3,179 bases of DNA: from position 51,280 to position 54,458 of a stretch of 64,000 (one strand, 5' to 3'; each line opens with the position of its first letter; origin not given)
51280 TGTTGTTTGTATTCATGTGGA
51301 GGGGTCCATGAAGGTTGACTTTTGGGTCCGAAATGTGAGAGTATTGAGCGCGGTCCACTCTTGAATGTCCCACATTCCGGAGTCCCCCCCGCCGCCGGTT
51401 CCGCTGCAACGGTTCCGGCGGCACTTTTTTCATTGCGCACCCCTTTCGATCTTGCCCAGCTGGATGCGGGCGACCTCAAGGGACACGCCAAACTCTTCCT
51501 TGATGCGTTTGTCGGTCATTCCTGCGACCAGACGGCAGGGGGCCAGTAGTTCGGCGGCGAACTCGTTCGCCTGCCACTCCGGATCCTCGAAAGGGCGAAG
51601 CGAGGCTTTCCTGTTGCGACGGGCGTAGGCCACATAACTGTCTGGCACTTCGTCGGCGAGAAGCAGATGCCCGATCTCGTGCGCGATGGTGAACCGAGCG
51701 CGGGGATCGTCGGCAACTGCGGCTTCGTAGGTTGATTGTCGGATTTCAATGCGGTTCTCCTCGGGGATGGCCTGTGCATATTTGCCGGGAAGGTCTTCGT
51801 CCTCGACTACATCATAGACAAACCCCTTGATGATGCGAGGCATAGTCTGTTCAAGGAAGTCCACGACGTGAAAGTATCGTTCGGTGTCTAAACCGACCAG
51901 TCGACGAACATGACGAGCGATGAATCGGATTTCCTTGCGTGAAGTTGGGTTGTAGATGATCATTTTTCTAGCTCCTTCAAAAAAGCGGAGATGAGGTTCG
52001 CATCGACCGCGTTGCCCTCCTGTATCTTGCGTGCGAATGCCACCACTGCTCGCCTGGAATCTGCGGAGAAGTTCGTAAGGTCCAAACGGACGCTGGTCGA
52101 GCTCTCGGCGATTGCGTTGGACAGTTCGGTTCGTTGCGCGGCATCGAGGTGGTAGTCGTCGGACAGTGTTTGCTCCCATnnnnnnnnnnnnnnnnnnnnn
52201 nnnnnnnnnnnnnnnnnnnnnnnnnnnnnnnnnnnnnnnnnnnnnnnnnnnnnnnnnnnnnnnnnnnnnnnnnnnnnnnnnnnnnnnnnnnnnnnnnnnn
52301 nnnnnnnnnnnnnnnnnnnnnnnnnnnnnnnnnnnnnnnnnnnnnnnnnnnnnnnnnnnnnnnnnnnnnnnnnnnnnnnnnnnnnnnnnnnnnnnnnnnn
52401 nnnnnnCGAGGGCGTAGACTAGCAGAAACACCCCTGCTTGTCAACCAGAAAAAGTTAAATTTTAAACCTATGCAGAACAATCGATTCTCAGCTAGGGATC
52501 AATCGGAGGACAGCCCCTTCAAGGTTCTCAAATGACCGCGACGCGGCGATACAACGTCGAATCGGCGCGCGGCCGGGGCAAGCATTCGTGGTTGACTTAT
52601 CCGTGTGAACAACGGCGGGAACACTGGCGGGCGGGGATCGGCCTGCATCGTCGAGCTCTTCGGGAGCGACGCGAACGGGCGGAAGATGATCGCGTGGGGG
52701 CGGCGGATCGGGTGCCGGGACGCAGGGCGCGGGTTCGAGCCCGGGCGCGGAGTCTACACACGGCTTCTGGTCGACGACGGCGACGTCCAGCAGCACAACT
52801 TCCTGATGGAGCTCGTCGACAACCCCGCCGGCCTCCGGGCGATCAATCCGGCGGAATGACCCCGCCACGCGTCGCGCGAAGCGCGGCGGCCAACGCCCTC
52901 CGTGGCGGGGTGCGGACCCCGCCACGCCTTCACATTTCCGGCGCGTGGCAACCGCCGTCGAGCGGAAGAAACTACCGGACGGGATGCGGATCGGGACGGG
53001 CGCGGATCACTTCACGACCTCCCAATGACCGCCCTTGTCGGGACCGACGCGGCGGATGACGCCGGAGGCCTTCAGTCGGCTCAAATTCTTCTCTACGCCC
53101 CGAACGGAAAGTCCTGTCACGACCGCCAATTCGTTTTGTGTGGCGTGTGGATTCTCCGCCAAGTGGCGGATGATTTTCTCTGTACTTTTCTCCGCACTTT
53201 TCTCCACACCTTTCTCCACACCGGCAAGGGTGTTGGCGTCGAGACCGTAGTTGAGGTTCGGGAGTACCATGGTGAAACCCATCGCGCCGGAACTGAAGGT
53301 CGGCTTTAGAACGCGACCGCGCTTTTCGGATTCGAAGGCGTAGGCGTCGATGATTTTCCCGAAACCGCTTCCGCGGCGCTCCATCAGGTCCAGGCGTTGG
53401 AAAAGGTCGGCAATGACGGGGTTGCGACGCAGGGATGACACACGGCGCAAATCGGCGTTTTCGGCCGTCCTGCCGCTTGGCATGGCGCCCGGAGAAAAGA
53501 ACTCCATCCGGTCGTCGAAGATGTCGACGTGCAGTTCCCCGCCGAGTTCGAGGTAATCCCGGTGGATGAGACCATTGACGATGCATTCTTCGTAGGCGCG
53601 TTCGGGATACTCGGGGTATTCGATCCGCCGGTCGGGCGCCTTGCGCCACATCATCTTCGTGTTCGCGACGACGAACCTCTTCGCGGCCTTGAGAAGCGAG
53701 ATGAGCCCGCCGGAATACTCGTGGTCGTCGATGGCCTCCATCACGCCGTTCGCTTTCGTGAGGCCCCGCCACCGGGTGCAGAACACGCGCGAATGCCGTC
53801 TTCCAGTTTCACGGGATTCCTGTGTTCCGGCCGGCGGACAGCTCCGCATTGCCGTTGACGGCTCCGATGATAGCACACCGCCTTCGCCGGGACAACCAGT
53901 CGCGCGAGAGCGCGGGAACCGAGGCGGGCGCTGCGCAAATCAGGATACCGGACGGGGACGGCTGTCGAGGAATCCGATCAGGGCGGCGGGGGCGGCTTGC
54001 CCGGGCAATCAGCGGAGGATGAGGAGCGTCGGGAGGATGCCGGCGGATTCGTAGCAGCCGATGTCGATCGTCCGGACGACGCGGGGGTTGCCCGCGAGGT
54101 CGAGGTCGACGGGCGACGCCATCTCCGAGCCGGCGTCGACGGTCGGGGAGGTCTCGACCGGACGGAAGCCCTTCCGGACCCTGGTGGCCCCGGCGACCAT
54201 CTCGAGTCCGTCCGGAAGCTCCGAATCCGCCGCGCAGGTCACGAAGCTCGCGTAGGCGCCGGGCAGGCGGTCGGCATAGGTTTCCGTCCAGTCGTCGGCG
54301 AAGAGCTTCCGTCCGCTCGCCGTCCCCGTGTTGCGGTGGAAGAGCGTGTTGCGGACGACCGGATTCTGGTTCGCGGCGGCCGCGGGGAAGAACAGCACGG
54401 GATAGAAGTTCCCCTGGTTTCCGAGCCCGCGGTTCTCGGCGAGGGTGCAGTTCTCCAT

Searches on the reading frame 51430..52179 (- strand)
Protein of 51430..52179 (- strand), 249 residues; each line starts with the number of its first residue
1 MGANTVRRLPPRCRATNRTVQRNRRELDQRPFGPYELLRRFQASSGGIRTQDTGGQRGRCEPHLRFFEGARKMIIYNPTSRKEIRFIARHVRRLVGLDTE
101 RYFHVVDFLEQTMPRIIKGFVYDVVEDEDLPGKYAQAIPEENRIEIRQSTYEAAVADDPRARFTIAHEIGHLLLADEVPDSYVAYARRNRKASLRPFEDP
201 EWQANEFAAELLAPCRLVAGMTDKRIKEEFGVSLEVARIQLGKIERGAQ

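Call 79: search_protein_families(library=padloc, proteins=[window:51430-52179:-], max_evalue=0.001)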
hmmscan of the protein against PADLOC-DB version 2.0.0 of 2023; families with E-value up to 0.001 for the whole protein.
window:51430-52179:- (249 aa): 11 families
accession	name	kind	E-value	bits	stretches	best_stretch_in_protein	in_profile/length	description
PDLC04141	capP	-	9.4e-15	52.8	1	125-235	35-144/242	capP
PDLC03953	RmrA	-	5.2e-08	30.5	1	158-220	206-251/373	-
PDLC03955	RmrA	-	2.2e-07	28.4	1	77-223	140-261/371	-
PDLC03954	RmrA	-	1.9e-06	25.1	1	160-216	207-255/380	-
PDLC03949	RmrA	-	4e-06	23.9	1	160-230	188-251/363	-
PDLC03948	RmrA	-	1.1e-05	22.5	1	159-215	205-253/397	-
PDLC03944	RmrA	-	1.3e-05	22.5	1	82-214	126-244/384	-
PDLC03947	RmrA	-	1.9e-05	21.7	1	75-214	132-253/383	-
PDLC03952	RmrA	-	7.1e-05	19.8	1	160-216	219-267/395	-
PDLC03951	RmrA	-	9.4e-05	19.5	1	159-215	203-249/400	-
PDLC03945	RmrA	-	0.00021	18.6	1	160-216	207-254/394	-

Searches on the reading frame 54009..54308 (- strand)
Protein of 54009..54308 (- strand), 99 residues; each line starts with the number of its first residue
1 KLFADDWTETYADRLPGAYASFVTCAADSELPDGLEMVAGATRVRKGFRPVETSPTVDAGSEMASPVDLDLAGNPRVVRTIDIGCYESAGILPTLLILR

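Call 43: search_protein_families(library=pfam, proteins=[window:54009-54308:-], max_evalue=1)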
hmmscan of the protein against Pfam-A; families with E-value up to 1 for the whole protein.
window:54009-54308:- (99 aa): 0 families

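Call 44: search_protein_families(library=ncbifam, proteins=[window:54009-54308:-], max_evalue=1)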
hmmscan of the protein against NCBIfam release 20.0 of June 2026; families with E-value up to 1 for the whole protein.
window:54009-54308:- (99 aa): 1 family
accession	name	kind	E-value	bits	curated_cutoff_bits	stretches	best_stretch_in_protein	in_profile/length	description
NF041518.1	choice_anch_Q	domain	5.5e-06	26.5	25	1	50-88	19-57/58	choice-of-anchor Q domain-containing protein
